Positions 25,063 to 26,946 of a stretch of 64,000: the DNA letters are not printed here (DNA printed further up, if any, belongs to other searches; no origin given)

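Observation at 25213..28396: Tandem pair of paralogous B12-binding radical-SAM enzymes of unknown function downstream of a desaturase and rpoD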

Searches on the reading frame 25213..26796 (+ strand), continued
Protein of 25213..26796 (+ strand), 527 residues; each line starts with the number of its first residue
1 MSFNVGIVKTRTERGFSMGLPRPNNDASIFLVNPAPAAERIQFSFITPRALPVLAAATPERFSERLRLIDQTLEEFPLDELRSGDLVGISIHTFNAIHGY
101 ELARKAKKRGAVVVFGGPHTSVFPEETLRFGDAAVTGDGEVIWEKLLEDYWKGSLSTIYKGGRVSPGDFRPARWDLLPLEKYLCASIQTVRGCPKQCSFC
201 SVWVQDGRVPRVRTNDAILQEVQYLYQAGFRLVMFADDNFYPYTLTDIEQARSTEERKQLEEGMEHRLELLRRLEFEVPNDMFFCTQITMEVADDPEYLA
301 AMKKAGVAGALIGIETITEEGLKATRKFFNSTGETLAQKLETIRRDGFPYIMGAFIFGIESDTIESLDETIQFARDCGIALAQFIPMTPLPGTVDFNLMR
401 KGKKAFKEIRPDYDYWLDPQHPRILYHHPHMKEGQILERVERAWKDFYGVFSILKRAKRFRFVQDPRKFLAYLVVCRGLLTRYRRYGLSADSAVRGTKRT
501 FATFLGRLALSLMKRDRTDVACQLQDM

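Call 39: list_cluster_members(proteins=[P0020, P0031, P0014, P0050, P0101, P0121, P0146, P0177, P0152, P0239])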
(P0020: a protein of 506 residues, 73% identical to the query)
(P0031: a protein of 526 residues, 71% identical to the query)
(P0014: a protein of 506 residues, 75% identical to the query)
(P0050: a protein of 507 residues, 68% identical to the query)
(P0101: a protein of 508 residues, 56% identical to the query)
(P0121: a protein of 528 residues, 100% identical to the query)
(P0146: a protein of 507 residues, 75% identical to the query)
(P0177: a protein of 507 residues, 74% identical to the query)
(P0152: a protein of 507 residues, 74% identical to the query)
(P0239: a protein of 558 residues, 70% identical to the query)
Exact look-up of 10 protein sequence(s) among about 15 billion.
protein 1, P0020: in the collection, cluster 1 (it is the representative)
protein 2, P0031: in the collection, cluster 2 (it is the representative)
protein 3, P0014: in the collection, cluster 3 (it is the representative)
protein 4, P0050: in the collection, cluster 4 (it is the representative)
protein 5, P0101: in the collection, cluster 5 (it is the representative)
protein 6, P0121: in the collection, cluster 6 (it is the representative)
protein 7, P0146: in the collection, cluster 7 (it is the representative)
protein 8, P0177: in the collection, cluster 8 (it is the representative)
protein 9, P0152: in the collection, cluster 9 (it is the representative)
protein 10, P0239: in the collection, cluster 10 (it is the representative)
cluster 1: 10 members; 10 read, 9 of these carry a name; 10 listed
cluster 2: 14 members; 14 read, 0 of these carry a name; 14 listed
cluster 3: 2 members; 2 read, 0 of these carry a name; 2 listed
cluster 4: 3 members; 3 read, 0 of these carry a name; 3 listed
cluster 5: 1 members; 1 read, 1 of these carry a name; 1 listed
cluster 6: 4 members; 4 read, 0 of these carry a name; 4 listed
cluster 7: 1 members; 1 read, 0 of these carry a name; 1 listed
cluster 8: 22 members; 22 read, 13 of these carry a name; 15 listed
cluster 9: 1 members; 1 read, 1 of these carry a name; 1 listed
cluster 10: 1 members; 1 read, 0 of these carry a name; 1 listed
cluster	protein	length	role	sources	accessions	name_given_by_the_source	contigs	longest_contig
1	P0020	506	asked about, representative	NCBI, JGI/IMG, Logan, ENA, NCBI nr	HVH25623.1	MAG TPA: radical SAM protein [Vicinamibacterales bacterium] | radical SAM superfamily enzyme YgiQ (UPF0313 family) | radical SAM protein [Vicinamibacterales bacterium]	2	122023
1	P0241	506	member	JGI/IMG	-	radical SAM superfamily enzyme YgiQ (UPF0313 family)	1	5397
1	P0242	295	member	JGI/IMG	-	radical SAM superfamily enzyme YgiQ (UPF0313 family)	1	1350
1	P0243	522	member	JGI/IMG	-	radical SAM superfamily enzyme YgiQ (UPF0313 family)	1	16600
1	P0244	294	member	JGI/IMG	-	radical SAM superfamily enzyme YgiQ (UPF0313 family)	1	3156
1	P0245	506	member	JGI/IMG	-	radical SAM superfamily enzyme YgiQ (UPF0313 family)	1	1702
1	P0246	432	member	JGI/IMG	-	radical SAM superfamily enzyme YgiQ (UPF0313 family)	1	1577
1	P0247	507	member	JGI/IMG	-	radical SAM superfamily enzyme YgiQ (UPF0313 family)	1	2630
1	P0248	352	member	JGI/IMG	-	radical SAM superfamily enzyme YgiQ (UPF0313 family)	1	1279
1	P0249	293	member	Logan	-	-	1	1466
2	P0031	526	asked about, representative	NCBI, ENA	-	-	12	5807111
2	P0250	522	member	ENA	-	-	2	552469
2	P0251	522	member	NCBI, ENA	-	-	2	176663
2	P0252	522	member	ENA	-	-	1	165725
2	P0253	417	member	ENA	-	-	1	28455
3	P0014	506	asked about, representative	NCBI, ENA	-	-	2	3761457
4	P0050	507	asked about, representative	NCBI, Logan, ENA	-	-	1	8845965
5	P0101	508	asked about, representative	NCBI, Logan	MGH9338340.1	MAG: B12-binding domain-containing radical SAM protein [Acidobacteriota bacterium]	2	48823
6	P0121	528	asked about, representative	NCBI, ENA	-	-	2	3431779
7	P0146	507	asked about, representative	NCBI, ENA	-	-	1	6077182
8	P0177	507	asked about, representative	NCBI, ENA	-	-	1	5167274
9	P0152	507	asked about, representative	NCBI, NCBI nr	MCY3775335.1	MAG: radical SAM protein [Candidatus Aminicenantes bacterium] | radical SAM protein [Candidatus Aminicenantes bacterium]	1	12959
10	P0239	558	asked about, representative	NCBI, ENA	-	-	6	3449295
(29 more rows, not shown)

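Call 40: find_encoding_contigs(protein=P0002, flank=8000, max_places=3)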
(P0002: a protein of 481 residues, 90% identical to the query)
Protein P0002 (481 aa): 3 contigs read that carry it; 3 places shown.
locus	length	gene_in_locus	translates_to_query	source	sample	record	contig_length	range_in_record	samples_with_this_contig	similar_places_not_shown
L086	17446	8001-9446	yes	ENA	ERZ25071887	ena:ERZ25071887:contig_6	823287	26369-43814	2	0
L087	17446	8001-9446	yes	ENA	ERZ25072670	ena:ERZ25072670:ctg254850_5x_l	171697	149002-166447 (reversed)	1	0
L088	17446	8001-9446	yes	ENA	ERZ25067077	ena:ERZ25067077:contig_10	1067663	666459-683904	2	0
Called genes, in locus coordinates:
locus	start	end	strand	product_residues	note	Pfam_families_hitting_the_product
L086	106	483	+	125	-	-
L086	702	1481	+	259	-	PF00149:Metallophos, PF12850:Metallophos_2 (faint)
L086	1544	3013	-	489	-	PF00474:SSF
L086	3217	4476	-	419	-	PF01527:HTH_Tnp_1, PF13011:LZ_Tnp_IS481 (weak), PF13384:HTH_23 (weak), PF13518:HTH_28, PF13551:HTH_29 (faint), PF13565:HTH_32, PF00665:rve, PF13683:rve_3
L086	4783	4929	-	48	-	-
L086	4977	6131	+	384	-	PF13011:LZ_Tnp_IS481, PF13384:HTH_23, PF13518:HTH_28, PF13551:HTH_29, PF13565:HTH_32, PF00665:rve, PF13683:rve_3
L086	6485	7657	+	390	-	PF02746:MR_MLE_N, PF13378:MR_MLE_C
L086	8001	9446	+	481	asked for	PF02310:B12-binding (weak), PF04055:Radical_SAM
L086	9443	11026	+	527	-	PF02310:B12-binding, PF04055:Radical_SAM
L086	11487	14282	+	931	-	PF00005:ABC_tran (faint), PF02463:SMC_N (faint), PF13191:AAA_16 (faint), PF13304:AAA_21 (faint), PF13401:AAA_22 (faint), PF13555:AAA_29 (faint), PF17760:UvrA_inter, PF17755:UvrA_DNA-bind (weak), +1 more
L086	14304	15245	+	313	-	-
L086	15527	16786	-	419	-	PF01527:HTH_Tnp_1, PF13011:LZ_Tnp_IS481 (weak), PF13384:HTH_23 (weak), PF13518:HTH_28, PF13551:HTH_29 (faint), PF13565:HTH_32, PF00665:rve, PF13683:rve_3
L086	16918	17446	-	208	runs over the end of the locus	PF01121:CoaE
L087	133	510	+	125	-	-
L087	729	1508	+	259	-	PF00149:Metallophos, PF12850:Metallophos_2 (faint)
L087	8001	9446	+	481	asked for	PF02310:B12-binding (weak), PF04055:Radical_SAM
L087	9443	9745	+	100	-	PF02310:B12-binding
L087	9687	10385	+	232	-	PF04055:Radical_SAM (weak)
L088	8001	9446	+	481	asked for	PF02310:B12-binding (weak), PF04055:Radical_SAM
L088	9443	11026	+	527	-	PF02310:B12-binding, PF04055:Radical_SAM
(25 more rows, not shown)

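Call 44: predict_structure(alignment_id=A2)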
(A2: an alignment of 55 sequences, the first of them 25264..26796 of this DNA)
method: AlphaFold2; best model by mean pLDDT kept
length: 510 residues; sequences in the alignment: 55
mean_pLDDT: 86.2   pTM: 0.85
mean pLDDT of the five models: 86.2, 84.6, 84.6, 80.3, 79.9
residues with pLDDT >= 90: 263; 70-90: 195; 50-70: 39; < 50: 13
segments of 3 or more residues with pLDDT < 50: 188-190, 504-510
pLDDT, mean of each block of 10 residues (from residue 1): 66 92 81 88 91 93 95 90 96 95 90 93 85 94 76 86 91 62 52 67 93 91 85 92 89 95 94 93 97 91 86 87 95 93 94 93 91 76 83 86 85 93 94 93 90 91 77 67 82 87 51
secondary structure, 60 per line:
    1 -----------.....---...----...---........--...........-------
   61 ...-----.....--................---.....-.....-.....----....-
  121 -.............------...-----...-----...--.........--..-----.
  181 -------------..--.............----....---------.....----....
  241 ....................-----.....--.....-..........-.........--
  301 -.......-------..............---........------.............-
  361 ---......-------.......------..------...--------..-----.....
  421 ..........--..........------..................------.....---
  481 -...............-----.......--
elements in order: E12-16 E27-29 H33-40 H43-48 E49-53 E69-73 H76-91 E95-99 H101-105 H107-111 E116-119 H122-134 E141-143 E165-170 H198-210 E215-218 H228-232 H237-260 E266-270 H273-277 H279-288 E290-298 H302-308 H316-329 E333-340 H347-359 E364-369 H377-383 H416-430 H433-442 H449-466 H473-477 H482-496 H502-508

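Call 49: fold_search(model_id=the predicted structure, library=pdb)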
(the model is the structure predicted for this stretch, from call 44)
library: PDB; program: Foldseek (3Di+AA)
matches with E <= 10: 1310; with E <= 0.001: 49
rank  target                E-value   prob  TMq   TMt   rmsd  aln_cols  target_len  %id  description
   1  6fd2_A                2.6e-14  1.00  0.60  0.67   7.7       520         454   16  Radical SAM 1,2-diol dehydratase AprD4 in complex with its substrate paromamine (released 2018-01-17)
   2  9ccb                  3.9e-14  1.00  0.55  0.66   8.3       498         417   19  X-ray crystal structure of methyl-coenzyme M reductase glutamine methylase (MgmA) from Methanothermobacter marburgensis  (released 2025-01-01)
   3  6wte_B                4.1e-14  1.00  0.56  0.54  12.1       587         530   18  Structure of radical S-adenosylmethionine methyltransferase, TsrM, from Kitasatospora setae with cobalamin and [4Fe-4S (released 2020-12-23)
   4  6wte_A                6.8e-14  1.00  0.59  0.53   9.3       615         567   18  Structure of radical S-adenosylmethionine methyltransferase, TsrM, from Kitasatospora setae with cobalamin and [4Fe-4S (released 2020-12-23)
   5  6wtf_A                1.4e-13  1.00  0.55  0.53   5.6       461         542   17  Structure of radical S-adenosylmethionine methyltransferase, TsrM, from Kitasatospora setae with tryptophan substrate  (released 2020-12-23)
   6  6fd2_B                2.1e-13  1.00  0.62  0.69   7.4       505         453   16  Radical SAM 1,2-diol dehydratase AprD4 in complex with its substrate paromamine (released 2018-01-17)
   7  6wtf_B                2.1e-13  1.00  0.59  0.56   9.3       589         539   17  Structure of radical S-adenosylmethionine methyltransferase, TsrM, from Kitasatospora setae with tryptophan substrate  (released 2020-12-23)
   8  9n1b                  3.7e-13  1.00  0.56  0.47   8.6       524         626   15  Crystal structure of CysS from Corallococcus sp. CA054B with 5'-deoxyadenosine, methionine, and pantetheinylated 3-metho (released 2026-01-28)
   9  9n1d                  7.8e-13  1.00  0.57  0.48   8.6       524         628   15  Crystal structure of CysS from Corallococcus sp. CA054B with 5'-deoxyadenosine and methionine bound (released 2026-01-28)
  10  9n1c                  1.5e-12  1.00  0.56  0.48   8.8       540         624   15  Crystal structure of CysS from Corallococcus sp. CA054B with 5'-deoxyadenosine, methionine, and pantetheinylated 3-ethox (released 2026-01-28)
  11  7kdy_A                1.3e-11  1.00  0.54  0.44  10.2       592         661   14  Crystal structure of Streptomyces tokunonesis TokK with hydroxycobalamin, 5'-deoxyadenosine, methionine, and (2R)-pant (released 2022-01-12)
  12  7kdy_B                2.6e-11  1.00  0.54  0.43  10.4       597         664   15  Crystal structure of Streptomyces tokunonesis TokK with hydroxycobalamin, 5'-deoxyadenosine, methionine, and (2R)-pant (released 2022-01-12)
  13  7mjz                  4.4e-11  1.00  0.56  0.63   5.3       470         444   14  The structure of MiaB with pentasulfide bridge (released 2021-09-15)
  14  9a6d_A                9.2e-11  1.00  0.51  0.58   6.7       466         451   14  Integrative model of MTAB-YVFG by crosslinking MS and deep learning (released 2024-09-18)
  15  7mjx_A                2.3e-10  1.00  0.52  0.59   6.1       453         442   16  MiaB in the complex with 5'-deoxyadenosine, methionine and RNA (released 2021-09-15)
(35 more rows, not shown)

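Call 66: search_protein_representatives(protein=window:25264-26796:+)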
Query: 510 residues. Proteins with E-value up to 0.001 (for the whole library): 17696; up to 1e-10: 5293; up to 1e-30: 649. The best 150 are listed.
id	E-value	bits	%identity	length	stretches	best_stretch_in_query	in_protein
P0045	2.6e-236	801.4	70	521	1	8-500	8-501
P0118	1.1e-135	469.5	72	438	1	117-396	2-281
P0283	1.4e-126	439.5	49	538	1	11-495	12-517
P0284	1.1e-115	403.6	44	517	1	12-495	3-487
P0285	5.8e-103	361.5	41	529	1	10-498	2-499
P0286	1.5e-101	356.9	43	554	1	19-476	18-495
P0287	2.5e-101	356.1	40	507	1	11-501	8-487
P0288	4.9e-99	348.6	43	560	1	10-469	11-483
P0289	3.0e-98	346.0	48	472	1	12-375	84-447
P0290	2.1e-93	330.0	49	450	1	61-382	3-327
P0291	4.2e-84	299.3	49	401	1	12-315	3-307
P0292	6.8e-84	298.6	36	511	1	26-477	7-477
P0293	1.8e-83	297.3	36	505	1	11-479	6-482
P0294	5.2e-76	272.6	50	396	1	119-381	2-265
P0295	1.5e-73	264.5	47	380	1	116-380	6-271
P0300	2.8e-64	234.0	34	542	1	15-481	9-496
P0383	9.4e-42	159.6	34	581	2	28-224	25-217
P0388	2.1e-41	158.5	32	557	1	29-419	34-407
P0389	2.6e-41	158.1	35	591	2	24-223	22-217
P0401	6.1e-41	156.9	35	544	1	32-384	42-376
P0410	1.8e-40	155.4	32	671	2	27-223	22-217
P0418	4.5e-40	154.1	34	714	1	31-383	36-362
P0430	1.2e-39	152.6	34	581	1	12-397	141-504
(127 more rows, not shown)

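Call 68: search_protein_families(library=ncbifam, alignment_id=A4, max_evalue=1e-10)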
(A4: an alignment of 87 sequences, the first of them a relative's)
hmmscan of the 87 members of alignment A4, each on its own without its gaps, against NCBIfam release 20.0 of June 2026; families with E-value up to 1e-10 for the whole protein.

A. member 1, P0283 (538 aa): 3 families
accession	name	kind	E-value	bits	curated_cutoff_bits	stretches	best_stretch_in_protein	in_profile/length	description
TIGR04072.2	rSAM_ladder_B12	equivalog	1.2e-16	60.4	360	1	86-226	88-234/443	lipid biosynthesis B12-binding/radical SAM protein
TIGR04479.1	bcpD_PhpK_rSAM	subfamily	1.9e-12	46.3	600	0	283-361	330-406/504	PhpK family radical SAM P-methyltransferase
TIGR03471.1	HpnJ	equivalog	4.9e-12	45.5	577.6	0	278-384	281-385/472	hopanoid biosynthesis associated radical SAM protein HpnJ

B. families by the number of members that match (of 87 scanned): 22 families
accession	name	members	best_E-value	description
TIGR04072.2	rSAM_ladder_B12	87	3.3e-30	lipid biosynthesis B12-binding/radical SAM protein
TIGR03471.1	HpnJ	86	4.8e-38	hopanoid biosynthesis associated radical SAM protein HpnJ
TIGR04013.1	B12_SAM_MJ_1487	86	2e-31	TIGR04013 family B12-binding domain/radical SAM domain-containing protein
TIGR04479.1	bcpD_PhpK_rSAM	85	3.2e-30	PhpK family radical SAM P-methyltransferase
TIGR02026.1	BchE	83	5.6e-36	magnesium-protoporphyrin IX monomethyl ester anaerobic oxidative cyclase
TIGR04014.1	B12_SAM_MJ_0865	81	2.1e-29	methyl-coenzyme M reductase glutamine C-methyltransferase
NF050148.1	rSAM_ApyD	76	3e-29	RiPP biosynthesis radical SAM protein ApyD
TIGR04367.1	HpnR_B12_rSAM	75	1.6e-32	hopanoid C-3 methylase HpnR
NF038361.1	rSAM_Sden_1168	72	2.4e-28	Sden_1168 family B12-binding radical SAM P-methyltransferase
TIGR04295.1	B12_rSAM_oligo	67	2.6e-22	TIGR04295 family B12-binding domain-containing radical SAM protein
NF033070.1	rSAM_AprD4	51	2e-23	AprD4 family radical SAM diol-dehydratase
NF045585.1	rSAM_slr0320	28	7.7e-20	photosystem II high light acclimation radical SAM protein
NF033712.0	B12_rSAM_KedN5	18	1.4e-20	KedN5 family methylcobalamin-dependent radical SAM C-methyltransferase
TIGR04385.1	B12_rSAM_cofa1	13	4e-15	B12 lower ligand biosynthesis radical SAM protein BzaD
TIGR03975.1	rSAM_ocin_1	13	6e-13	RiPP maturation radical SAM C-methyltransferase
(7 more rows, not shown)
